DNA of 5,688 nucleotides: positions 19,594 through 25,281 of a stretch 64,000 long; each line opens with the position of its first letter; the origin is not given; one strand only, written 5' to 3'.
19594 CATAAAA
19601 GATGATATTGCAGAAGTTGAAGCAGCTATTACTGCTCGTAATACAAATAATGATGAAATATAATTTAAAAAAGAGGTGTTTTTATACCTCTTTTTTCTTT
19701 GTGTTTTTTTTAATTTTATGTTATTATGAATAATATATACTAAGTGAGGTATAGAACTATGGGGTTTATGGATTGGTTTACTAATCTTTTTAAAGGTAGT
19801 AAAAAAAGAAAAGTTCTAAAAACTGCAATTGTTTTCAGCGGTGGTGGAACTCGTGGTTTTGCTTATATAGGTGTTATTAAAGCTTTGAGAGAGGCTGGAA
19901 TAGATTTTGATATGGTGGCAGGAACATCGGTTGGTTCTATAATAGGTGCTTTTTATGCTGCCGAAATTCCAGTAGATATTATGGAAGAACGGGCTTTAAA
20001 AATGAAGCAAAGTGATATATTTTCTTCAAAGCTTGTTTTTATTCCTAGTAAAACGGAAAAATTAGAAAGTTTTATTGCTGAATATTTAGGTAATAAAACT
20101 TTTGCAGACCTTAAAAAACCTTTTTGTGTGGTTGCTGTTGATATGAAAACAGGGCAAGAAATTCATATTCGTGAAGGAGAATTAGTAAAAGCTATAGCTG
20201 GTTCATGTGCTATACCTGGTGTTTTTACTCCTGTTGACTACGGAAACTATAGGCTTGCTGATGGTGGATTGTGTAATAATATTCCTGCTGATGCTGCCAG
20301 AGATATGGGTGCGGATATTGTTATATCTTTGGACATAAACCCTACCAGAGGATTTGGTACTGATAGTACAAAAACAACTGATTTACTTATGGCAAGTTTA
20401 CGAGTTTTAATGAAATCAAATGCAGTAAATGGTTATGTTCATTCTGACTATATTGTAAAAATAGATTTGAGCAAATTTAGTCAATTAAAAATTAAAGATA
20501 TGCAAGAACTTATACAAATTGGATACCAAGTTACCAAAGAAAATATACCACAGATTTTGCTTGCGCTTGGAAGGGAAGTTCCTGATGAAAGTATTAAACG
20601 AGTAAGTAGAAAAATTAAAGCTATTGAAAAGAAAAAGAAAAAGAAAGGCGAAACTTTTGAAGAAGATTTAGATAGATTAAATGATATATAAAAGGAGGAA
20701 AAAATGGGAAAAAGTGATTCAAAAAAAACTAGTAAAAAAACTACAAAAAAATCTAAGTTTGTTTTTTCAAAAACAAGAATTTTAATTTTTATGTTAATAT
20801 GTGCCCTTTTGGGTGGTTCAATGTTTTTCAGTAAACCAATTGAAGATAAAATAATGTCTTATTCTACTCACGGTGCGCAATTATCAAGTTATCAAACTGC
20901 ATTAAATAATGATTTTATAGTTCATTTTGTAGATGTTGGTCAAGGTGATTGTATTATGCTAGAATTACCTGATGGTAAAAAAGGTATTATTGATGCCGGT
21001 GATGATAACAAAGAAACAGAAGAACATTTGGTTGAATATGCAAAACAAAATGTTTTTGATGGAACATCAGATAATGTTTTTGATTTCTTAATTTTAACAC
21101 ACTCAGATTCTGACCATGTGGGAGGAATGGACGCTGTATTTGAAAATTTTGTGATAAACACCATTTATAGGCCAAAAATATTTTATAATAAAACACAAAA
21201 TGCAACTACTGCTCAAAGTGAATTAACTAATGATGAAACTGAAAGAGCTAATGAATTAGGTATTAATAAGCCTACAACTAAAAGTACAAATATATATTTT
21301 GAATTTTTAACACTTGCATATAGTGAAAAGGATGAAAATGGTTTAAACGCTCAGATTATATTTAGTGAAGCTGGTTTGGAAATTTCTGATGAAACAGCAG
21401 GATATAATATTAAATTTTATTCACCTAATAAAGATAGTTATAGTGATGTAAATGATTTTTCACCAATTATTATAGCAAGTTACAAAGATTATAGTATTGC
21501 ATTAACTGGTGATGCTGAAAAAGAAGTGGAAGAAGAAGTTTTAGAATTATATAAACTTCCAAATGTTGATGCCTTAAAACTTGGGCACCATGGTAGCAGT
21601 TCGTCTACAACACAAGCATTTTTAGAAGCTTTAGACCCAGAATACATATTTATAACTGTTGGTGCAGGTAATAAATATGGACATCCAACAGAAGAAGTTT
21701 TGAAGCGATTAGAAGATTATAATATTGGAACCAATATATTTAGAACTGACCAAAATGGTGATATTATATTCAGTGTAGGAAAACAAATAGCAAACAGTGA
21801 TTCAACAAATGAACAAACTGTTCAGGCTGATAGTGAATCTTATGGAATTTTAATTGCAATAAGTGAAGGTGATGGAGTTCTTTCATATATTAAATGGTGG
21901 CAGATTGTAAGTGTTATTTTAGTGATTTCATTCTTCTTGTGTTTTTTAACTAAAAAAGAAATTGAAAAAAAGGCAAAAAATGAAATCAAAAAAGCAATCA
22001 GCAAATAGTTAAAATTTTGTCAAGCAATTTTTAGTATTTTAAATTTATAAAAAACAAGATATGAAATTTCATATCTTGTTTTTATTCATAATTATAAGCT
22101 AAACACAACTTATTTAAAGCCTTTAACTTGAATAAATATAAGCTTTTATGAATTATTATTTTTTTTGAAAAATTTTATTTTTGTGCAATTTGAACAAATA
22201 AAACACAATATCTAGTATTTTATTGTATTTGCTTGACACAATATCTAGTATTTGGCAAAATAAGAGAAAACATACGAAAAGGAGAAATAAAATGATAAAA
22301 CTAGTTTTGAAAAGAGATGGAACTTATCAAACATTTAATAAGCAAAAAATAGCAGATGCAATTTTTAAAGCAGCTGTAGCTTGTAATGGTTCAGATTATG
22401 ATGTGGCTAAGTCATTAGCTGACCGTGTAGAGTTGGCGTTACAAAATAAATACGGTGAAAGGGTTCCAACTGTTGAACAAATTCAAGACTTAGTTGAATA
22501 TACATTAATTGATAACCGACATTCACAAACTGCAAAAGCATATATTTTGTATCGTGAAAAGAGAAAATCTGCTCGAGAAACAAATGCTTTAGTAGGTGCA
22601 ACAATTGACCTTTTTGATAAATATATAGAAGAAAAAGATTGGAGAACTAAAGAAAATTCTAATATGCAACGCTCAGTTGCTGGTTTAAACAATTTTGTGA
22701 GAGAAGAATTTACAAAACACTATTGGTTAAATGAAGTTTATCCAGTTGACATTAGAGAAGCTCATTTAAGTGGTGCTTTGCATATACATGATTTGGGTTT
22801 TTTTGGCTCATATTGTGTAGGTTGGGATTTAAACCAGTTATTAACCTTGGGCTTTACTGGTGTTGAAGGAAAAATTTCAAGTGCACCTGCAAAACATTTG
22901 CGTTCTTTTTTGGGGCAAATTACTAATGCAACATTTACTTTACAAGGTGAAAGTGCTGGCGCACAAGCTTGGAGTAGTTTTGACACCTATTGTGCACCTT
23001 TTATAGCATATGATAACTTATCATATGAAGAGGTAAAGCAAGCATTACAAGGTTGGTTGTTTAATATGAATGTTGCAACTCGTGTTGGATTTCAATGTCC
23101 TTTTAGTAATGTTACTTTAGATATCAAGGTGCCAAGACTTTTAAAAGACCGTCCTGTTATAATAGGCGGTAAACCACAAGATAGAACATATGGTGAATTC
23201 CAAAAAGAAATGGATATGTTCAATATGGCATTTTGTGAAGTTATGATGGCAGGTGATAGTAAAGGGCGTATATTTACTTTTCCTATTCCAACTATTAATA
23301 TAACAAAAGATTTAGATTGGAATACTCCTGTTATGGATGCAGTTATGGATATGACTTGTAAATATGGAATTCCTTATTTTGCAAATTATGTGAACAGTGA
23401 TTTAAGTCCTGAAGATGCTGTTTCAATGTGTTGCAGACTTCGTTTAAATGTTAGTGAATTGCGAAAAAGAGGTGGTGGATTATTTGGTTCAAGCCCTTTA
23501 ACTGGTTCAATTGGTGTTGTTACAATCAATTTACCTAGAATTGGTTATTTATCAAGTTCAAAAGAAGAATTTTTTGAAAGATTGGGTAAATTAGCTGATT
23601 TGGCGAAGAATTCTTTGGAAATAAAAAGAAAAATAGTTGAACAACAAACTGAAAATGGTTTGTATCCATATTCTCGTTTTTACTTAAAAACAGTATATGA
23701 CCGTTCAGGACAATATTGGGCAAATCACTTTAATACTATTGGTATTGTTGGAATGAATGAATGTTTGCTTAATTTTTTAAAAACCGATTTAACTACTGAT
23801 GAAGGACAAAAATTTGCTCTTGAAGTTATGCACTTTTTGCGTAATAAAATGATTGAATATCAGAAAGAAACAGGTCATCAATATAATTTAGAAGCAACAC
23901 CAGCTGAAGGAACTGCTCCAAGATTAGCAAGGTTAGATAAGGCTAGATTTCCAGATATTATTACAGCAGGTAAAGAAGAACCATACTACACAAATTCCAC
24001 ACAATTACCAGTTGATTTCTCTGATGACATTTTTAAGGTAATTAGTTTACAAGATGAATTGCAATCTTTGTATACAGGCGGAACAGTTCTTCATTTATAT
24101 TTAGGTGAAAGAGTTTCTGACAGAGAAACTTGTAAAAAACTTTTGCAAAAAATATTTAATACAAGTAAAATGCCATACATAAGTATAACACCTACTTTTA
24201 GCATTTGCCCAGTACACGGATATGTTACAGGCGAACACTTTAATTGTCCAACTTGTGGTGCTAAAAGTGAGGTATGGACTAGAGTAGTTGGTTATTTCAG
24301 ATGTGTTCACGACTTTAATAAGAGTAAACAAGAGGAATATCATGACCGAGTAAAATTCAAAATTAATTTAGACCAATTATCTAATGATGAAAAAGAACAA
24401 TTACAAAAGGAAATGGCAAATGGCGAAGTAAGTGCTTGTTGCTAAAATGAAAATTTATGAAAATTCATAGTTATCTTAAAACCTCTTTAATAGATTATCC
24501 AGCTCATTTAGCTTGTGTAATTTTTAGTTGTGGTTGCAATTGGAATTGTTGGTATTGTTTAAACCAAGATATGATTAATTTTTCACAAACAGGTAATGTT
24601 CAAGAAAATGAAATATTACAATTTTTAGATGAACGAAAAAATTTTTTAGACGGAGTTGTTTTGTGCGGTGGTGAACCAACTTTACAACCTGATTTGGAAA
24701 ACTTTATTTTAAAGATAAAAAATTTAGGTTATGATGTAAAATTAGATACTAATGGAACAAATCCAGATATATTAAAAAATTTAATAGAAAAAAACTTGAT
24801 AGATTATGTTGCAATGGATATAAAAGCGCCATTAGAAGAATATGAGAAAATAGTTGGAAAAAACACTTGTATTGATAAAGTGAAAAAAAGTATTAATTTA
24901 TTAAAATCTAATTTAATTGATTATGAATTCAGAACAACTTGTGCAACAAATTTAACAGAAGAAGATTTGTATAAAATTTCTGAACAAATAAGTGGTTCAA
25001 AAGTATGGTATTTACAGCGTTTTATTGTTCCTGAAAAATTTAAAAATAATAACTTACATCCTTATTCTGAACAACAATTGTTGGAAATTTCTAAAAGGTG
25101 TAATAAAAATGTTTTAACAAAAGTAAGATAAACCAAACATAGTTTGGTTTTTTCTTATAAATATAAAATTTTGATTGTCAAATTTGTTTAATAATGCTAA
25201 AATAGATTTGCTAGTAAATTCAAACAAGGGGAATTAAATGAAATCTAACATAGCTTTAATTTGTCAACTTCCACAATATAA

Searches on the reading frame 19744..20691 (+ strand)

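Call 11: search_protein_families(library=pfam, proteins=[window:19744-20691:+], max_evalue=0.001)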
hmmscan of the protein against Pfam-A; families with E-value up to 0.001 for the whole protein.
window:19744-20691:+ (315 aa): 1 family
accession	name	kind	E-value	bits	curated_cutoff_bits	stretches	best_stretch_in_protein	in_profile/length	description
PF01734.28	Patatin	-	3.2e-36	125.8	27.7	1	29-185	1-190/191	Patatin-like phospholipase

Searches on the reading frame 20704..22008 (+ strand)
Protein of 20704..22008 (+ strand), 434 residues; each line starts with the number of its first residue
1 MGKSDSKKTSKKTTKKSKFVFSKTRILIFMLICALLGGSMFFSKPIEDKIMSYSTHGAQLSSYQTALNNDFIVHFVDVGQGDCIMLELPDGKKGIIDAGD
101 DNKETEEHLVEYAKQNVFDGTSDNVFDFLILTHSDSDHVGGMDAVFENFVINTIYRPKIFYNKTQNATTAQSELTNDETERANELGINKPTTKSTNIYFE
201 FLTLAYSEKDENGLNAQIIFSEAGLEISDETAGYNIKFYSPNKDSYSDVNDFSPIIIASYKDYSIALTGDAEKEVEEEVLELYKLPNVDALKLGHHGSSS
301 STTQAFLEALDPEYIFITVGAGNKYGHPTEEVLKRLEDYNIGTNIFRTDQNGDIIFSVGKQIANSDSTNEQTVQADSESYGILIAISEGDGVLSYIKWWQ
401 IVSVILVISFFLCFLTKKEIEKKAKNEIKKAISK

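Call 11: search_protein_families(library=pfam, proteins=[window:20704-22008:+], max_evalue=0.001)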
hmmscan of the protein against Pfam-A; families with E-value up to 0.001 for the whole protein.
window:20704-22008:+ (434 aa): 1 family
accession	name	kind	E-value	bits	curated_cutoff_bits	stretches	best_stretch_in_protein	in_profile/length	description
PF00753.33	Lactamase_B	-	2.3e-11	44.4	22.7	1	77-167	2-85/196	Metallo-beta-lactamase superfamily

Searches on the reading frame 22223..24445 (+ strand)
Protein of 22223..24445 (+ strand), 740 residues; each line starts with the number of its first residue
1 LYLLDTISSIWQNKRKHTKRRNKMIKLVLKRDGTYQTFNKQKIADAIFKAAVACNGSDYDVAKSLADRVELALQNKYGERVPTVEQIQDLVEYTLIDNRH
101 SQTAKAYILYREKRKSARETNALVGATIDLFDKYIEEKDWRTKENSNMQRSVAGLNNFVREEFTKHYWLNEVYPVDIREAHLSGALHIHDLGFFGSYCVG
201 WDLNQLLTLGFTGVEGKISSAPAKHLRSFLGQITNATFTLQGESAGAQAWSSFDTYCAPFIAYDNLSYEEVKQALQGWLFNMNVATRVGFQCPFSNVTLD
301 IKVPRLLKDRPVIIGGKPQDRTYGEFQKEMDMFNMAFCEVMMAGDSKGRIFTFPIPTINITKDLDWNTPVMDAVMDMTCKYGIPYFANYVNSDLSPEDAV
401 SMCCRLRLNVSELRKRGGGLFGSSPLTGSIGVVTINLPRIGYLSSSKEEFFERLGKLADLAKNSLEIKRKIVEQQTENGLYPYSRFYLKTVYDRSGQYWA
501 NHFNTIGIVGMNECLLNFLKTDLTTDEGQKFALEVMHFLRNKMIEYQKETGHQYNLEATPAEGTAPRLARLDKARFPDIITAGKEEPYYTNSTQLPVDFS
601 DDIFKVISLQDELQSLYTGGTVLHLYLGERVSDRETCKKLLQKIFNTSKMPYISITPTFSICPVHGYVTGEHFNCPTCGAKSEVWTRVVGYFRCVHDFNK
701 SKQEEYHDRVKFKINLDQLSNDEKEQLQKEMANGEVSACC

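Call 11: search_protein_families(library=pfam, proteins=[window:22223-24445:+], max_evalue=0.001)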
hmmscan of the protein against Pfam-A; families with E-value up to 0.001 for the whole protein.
window:22223-24445:+ (740 aa): 2 families
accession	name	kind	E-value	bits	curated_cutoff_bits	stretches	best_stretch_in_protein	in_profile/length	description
PF13597.11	NRDD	-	1.3e-191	638.5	26.2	1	144-712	1-562/562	Anaerobic ribonucleoside-triphosphate reductase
PF03477.21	ATP-cone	-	3.4e-24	85.7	25.8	1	27-115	2-87/88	ATP cone domain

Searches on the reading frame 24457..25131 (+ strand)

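Call 11: search_protein_families(library=pfam, proteins=[window:24457-25131:+], max_evalue=0.001)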
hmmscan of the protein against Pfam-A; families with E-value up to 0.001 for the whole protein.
window:24457-25131:+ (224 aa): 2 families
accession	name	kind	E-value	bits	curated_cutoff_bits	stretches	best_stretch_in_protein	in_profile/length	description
PF04055.27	Radical_SAM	-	6.4e-24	85.4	29.5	1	21-176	1-164/166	Radical SAM superfamily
PF13353.11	Fer4_12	-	1.2e-09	39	22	1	20-128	8-119/137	4Fe-4S single cluster domain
